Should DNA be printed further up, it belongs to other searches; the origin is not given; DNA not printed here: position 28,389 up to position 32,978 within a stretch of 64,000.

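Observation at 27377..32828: Two-domain blue-copper lipoprotein co-transcribed with a giant six-cupredoxin-domain multicopper oxidase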

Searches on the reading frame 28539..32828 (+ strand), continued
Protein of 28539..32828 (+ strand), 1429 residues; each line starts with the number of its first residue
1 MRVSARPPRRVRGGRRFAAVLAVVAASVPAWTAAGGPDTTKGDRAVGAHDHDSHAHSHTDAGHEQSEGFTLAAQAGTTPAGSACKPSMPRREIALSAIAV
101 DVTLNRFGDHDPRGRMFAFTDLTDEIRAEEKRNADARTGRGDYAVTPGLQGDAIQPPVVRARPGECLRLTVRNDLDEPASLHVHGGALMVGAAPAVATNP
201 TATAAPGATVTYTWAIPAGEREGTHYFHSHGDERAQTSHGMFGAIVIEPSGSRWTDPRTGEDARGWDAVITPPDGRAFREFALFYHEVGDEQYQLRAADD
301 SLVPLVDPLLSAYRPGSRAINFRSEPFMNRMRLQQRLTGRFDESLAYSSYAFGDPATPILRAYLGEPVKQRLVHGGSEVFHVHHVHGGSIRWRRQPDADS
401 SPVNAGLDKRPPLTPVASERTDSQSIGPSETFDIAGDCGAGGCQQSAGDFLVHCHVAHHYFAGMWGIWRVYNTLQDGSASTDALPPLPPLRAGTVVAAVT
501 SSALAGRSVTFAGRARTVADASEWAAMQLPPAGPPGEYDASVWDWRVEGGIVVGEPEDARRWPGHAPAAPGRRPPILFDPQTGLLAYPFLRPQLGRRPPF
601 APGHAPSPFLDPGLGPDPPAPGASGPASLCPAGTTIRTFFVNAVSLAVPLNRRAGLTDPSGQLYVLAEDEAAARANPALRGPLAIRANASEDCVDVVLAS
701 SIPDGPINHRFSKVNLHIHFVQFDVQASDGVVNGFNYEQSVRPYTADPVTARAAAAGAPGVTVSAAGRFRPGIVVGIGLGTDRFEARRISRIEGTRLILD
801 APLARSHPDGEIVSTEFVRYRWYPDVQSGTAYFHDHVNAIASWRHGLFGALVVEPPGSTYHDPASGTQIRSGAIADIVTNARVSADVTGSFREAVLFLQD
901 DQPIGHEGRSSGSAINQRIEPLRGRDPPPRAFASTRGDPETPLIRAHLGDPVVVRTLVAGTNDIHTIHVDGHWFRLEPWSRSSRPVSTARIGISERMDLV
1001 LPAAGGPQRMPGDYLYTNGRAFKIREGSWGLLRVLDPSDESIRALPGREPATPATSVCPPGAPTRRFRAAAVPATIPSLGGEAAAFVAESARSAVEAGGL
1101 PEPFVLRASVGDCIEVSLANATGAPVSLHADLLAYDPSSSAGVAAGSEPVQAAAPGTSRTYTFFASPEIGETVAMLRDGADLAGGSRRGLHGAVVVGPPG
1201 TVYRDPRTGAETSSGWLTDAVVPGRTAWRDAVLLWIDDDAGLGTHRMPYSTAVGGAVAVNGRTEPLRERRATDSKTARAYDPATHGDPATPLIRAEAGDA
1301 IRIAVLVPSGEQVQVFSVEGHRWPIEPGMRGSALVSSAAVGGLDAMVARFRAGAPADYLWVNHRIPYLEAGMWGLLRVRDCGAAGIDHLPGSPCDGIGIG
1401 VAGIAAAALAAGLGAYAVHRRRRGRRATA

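Call 14: find_related_loci(query=window:28539-32825:+, collection=genome_contigs, flank=6000)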
Query window:28539-32825:+ (1429 aa) in genome_contigs; peptide patterns used: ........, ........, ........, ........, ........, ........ (x = any residue, [..] = any of these).
235 stretches matched a pattern; 168 encode a relative of the query (tblastn E <= 1e-3); the best 80 are kept; 80 distinct loci.
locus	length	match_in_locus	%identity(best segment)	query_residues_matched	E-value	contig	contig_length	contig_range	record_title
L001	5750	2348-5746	77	1-1391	0e+0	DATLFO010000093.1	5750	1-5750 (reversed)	MAG TPA_asm: Actinomycetota bacterium isolate SMAG_U13590 k141_43586, whole genome shotgun sequence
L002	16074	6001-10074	58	56-1385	0e+0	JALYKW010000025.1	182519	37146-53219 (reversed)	MAG: Chloroflexota bacterium isolate AFD bin23 SD1484-86_k127_776389, whole genome shotgun sequence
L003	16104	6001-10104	58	69-1411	0e+0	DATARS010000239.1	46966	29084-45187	MAG TPA_asm: Candidatus Dormiibacterota bacterium isolate SMAG_U5500 k141_2552551, whole genome shotgun sequence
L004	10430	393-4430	58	54-1378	0e+0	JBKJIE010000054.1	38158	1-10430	MAG: Acidimicrobiales bacterium isolate ant_bin.146 S1Ck117_1968617_flag_0_multi_22.0387_len_38158, whole genome shotgun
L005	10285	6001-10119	58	63-1409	0e+0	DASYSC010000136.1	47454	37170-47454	MAG TPA_asm: Candidatus Limnocylindria bacterium isolate SMAG_U4527 k141_1322574, whole genome shotgun sequence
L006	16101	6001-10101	57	57-1396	0e+0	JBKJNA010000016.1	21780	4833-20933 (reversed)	MAG: Acidimicrobiales bacterium isolate ant_bin.349 S1Ck117_3347502_flag_1_multi_22.9525_len_21780, whole genome shotgun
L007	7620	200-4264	58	62-1385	0e+0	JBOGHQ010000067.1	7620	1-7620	MAG: Acidimicrobiales bacterium isolate SC-S_metawrap_bin.62 k127_6784580, whole genome shotgun sequence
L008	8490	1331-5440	55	61-1390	0e+0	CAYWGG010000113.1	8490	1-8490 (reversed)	MAG TPA_asm: uncultured Dehalococcoidia bacterium isolate binchicken_co21_430 genome assembly, contig: NODE_7911_length_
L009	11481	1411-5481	57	62-1394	0e+0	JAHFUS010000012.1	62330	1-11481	MAG: Actinomycetes bacterium isolate nzgw85 NODE_354_length_62331_cov_27.372529, whole genome shotgun sequence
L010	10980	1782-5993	56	45-1416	0e+0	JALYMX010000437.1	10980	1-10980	MAG: Actinomycetota bacterium isolate ATA bin22 SD1493-95_k127_913587, whole genome shotgun sequence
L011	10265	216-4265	55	62-1385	0e+0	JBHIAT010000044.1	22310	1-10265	MAG: Candidatus Bipolaricaulia bacterium isolate K_2_bin.63 NODE_966_length_22310_cov_8.196855, whole genome shotgun seq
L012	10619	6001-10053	57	57-1384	0e+0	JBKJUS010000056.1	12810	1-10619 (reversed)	MAG: Mycobacteriales bacterium isolate ant_bin.80 S1Ck117_2635940_flag_0_multi_20.6045_len_12810, whole genome shotgun s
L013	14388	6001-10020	57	61-1391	0e+0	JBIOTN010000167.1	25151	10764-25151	MAG: Candidatus Rokuibacteriota bacterium isolate MAG159 k127_3246333, whole genome shotgun sequence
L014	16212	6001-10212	56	70-1398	0e+0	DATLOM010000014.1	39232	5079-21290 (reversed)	MAG TPA_asm: Acidimicrobiales bacterium isolate SMAG_U13826 k141_4663715, whole genome shotgun sequence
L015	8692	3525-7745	54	61-1426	0e+0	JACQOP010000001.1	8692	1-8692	MAG: Chloroflexi bacterium isolate NC_groundwater_1284_Ag_S-0.2um_61_37 S_p2_S4_coassembly_k141_75441, whole genome shot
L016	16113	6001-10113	54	49-1386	0e+0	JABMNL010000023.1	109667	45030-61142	MAG: SAR202 cluster bacterium isolate bin.363 k141_1912633, whole genome shotgun sequence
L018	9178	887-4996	58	61-1400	0e+0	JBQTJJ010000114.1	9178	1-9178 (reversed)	MAG: Actinomycetota bacterium isolate SAR125 c_000000174431, whole genome shotgun sequence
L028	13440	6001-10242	53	56-1429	0e+0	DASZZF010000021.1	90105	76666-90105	MAG TPA_asm: Candidatus Limnocylindria bacterium isolate SMAG_U6229 k141_274737, whole genome shotgun sequence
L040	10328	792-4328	55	153-1390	0e+0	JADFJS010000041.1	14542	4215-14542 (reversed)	MAG: Chloroflexota bacterium isolate B43T3L11 B43T3L11_NODE4120, whole genome shotgun sequence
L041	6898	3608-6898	58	63-1390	0e+0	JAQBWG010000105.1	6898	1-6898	MAG: Chloroflexota bacterium isolate casp150-mb.221 NODE_27083_length_6898_cov_0.048684, whole genome shotgun sequence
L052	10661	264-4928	42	24-1400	0e+0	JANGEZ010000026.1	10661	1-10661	MAG: Candidatus Methylomirabilis sp. bin48 c_000000004425, whole genome shotgun sequence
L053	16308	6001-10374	43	81-1384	0e+0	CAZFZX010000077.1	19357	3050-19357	MAG TPA_asm: uncultured Enterobacteriaceae bacterium isolate SRP308112_co1_420 genome assembly, contig: NODE_4483_length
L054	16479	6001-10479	42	33-1390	0e+0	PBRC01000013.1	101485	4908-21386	MAG: Gammaproteobacteria bacterium isolate NP964 45478, whole genome shotgun sequence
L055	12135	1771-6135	42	81-1390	0e+0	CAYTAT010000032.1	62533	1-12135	MAG TPA_asm: uncultured Spirochaetaceae bacterium isolate SRP308112_co1_388 genome assembly, contig: NODE_400_length_625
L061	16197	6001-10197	44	62-1384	0e+0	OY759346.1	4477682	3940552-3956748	MAG: Trueperaceae bacterium isolate dd143a13-9bf8-4812-ba0e-a3cf349d91ff genome assembly, chromosome: 1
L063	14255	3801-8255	42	80-1390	0e+0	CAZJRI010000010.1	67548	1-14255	MAG TPA_asm: uncultured Pseudomonadales bacterium isolate SRP200020_co5_13 genome assembly, contig: NODE_580_length_6754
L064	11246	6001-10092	55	57-1390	0e+0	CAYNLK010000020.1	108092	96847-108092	MAG TPA_asm: uncultured Caldilineaceae bacterium isolate binchicken_co44_236 genome assembly, contig: NODE_329_length_10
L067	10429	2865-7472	39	3-1382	0e+0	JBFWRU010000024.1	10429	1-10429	MAG: Nitrospirales bacterium isolate CA_2019_TPBF_213 NODE_26473_length_10429_cov_162.016210_TPBF, whole genome shotgun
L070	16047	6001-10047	54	56-1390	0e+0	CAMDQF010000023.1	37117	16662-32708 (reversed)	MAG: Litorilinea aerophila isolate ZH-03apr19-129 genome assembly, contig: ZH-03apr19-C1265, whole genome shotgun sequen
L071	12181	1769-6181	40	66-1390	0e+0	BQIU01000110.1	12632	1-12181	MAG: Nitrospirales bacterium NPIRA01 DNA, sequence110, whole genome shotgun sequence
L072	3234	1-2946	53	155-1390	0e+0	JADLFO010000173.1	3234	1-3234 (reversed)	MAG: Caldilineaceae bacterium isolate SJ384 c_000000493480, whole genome shotgun sequence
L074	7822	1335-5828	39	44-1390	0e+0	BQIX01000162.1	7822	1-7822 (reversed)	MAG: Nitrospirales bacterium NPIRA04 DNA, sequence162, whole genome shotgun sequence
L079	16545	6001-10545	39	68-1398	0e+0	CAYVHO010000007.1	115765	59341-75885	MAG TPA_asm: uncultured Nitrospira sp. isolate SRP215229_co1_117 genome assembly, contig: NODE_66_length_115765_cov_150.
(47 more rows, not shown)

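Call 25: search_protein_families(library=pfam, proteins=[L053:4693-5529:+, L053:10511-11689:+, L053:11644-13017:+, L061:10302-12431:+, L053:13014-13589:+, L052:7882-10038:-, L005:3640-4527:+, L016:10878-12059:+, L067:7662-8588:+], max_evalue=0.01)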
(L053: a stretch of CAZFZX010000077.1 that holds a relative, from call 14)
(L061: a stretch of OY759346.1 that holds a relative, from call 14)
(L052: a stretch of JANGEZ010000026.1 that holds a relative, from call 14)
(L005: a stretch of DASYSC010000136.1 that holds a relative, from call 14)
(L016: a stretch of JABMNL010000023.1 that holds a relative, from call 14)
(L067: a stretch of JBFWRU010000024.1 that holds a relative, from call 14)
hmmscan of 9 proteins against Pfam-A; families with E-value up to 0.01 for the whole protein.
L053:4693-5529:+ (278 aa): 5 families
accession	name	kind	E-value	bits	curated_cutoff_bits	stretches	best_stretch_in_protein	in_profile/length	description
PF13620.12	CarboxypepD_reg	-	3.6e-11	43.7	32.3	1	218-268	30-80/82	Carboxypeptidase regulatory-like domain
PF14686.12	fn3_3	-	3.5e-10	40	24.4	1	218-263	27-73/75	Polysaccharide lyase family 4, domain II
PF13715.12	CarbopepD_reg_2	-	0.00012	22.5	32.2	1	220-268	28-75/88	CarboxypepD_reg-like domain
PF23193.1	NOMO_3rd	-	0.0026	18.3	27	1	216-251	58-93/120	NOMO third transthyretin-like domain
PF09430.16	EMC7_beta-sandw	-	0.0086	16.7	26.6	0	216-258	16-60/122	ER membrane protein complex subunit 7, beta-sandwich domain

L053:10511-11689:+ (392 aa): 4 families
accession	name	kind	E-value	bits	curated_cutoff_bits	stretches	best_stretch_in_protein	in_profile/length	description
PF03150.19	CCP_MauG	-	1.8e-41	142.7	25.6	1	61-210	2-148/149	Di-haem cytochrome c peroxidase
PF21419.2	RoxA-like_Cyt-c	-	9.8e-06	25.5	26.7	1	299-325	3-29/39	RoxA-like, cytochrome c-like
PF00034.26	Cytochrom_C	-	5.9e-05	24.7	21.3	0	218-363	2-90/90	Cytochrome c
PF13442.11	Cytochrome_CBB3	-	0.001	19.8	27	0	215-240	1-24/68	Cytochrome C oxidase, cbb3-type, subunit III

L053:11644-13017:+ (457 aa): 3 families
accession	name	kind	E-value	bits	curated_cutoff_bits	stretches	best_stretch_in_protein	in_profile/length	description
PF03150.19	CCP_MauG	-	2.5e-38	132.5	25.6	1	127-272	3-148/149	Di-haem cytochrome c peroxidase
PF00034.26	Cytochrom_C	-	0.00067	21.4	21.3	0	413-433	71-87/90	Cytochrome c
PF13442.11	Cytochrome_CBB3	-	0.0036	18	27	0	289-316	11-37/68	Cytochrome C oxidase, cbb3-type, subunit III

L061:10302-12431:+ (709 aa): 0 families

L053:13014-13589:+ (191 aa): 1 family
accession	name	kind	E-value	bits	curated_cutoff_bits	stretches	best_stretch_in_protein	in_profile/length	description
PF00355.32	Rieske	-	3.5e-05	24.1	20.3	1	107-163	33-85/88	Rieske [2Fe-2S] domain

L052:7882-10038:- (718 aa): 0 families

L005:3640-4527:+ (295 aa): 1 family
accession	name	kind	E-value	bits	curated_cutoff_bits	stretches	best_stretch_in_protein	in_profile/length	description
PF13115.11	YtkA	-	1.6e-05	25.9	25.9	1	41-122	6-84/85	YtkA-like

L016:10878-12059:+ (393 aa): 3 families
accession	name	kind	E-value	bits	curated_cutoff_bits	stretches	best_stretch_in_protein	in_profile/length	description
PF22691.2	Thiolase_C_1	-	5.2e-52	175.8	28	1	245-383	1-138/144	Thiolase C-terminal domain-like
PF02803.24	Thiolase_C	-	5.4e-05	23.3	27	1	254-378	15-116/123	Thiolase, C-terminal domain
PF00108.29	Thiolase_N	-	0.0019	18.1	26.4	0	26-227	23-258/260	Thiolase, N-terminal domain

L067:7662-8588:+ (308 aa): 4 families
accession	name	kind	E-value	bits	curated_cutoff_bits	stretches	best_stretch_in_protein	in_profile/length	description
PF13620.12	CarboxypepD_reg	-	3.4e-10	40.6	32.3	1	218-268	30-80/82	Carboxypeptidase regulatory-like domain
PF14686.12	fn3_3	-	6.7e-08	32.6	24.4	1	218-261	27-71/75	Polysaccharide lyase family 4, domain II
PF13715.12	CarbopepD_reg_2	-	0.00013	22.4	32.2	1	220-269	28-76/88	CarboxypepD_reg-like domain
PF09430.16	EMC7_beta-sandw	-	0.00026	21.6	26.6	1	212-259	12-61/122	ER membrane protein complex subunit 7, beta-sandwich domain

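Call 46: search_protein_families(library=ncbifam, proteins=[L054:5578-10560:+, L079:5638-10602:+, L061:5665-10251:+, L016:5827-10137:+], max_evalue=0.00001)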
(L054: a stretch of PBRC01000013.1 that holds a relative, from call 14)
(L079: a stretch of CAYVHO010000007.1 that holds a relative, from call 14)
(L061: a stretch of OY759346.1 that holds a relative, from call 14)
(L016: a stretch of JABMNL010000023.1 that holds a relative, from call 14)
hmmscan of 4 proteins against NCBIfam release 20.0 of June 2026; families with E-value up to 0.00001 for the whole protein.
L054:5578-10560:+ (1661 aa): 4 families
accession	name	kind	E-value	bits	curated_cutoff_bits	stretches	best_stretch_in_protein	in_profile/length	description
NF041487.1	copper_ox_MnxG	equivalog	8.7e-49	165.5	3100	2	486-548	459-522/1894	manganese-oxidizing multicopper oxidase MnxG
TIGR03388.1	ascorbase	equivalog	7e-12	44.8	614.8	1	210-315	24-124/542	L-ascorbate oxidase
TIGR01480.1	copper_res_A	subfamily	2.8e-10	39.3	478.95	1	213-315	71-165/593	copper resistance system multicopper oxidase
TIGR03390.1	ascorbOXfungal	equivalog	8.4e-06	24.6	445.35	0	220-316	40-133/538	L-ascorbate oxidase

L079:5638-10602:+ (1655 aa): 1 family
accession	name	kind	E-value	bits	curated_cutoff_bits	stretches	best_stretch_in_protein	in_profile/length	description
NF041487.1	copper_ox_MnxG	equivalog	1.3e-32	111.9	3100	1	408-562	412-542/1894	manganese-oxidizing multicopper oxidase MnxG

L061:5665-10251:+ (1529 aa): 3 families
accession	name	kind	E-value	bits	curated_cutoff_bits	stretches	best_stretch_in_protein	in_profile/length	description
NF041487.1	copper_ox_MnxG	equivalog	2.4e-57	193.9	3100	3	427-549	424-522/1894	manganese-oxidizing multicopper oxidase MnxG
TIGR01480.1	copper_res_A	subfamily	2e-06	26.6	478.95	0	210-310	77-167/593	copper resistance system multicopper oxidase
TIGR03388.1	ascorbase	equivalog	7.5e-06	24.9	614.8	0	210-308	33-124/542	L-ascorbate oxidase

L016:5827-10137:+ (1437 aa): 3 families
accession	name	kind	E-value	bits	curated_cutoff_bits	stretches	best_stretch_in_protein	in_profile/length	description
NF041487.1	copper_ox_MnxG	equivalog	5.5e-45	152.9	3100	2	445-500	466-522/1894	manganese-oxidizing multicopper oxidase MnxG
TIGR01480.1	copper_res_A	subfamily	6.6e-09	34.8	478.95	1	164-268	72-166/593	copper resistance system multicopper oxidase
TIGR03388.1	ascorbase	equivalog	6.9e-09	34.9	614.8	1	155-265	20-122/542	L-ascorbate oxidase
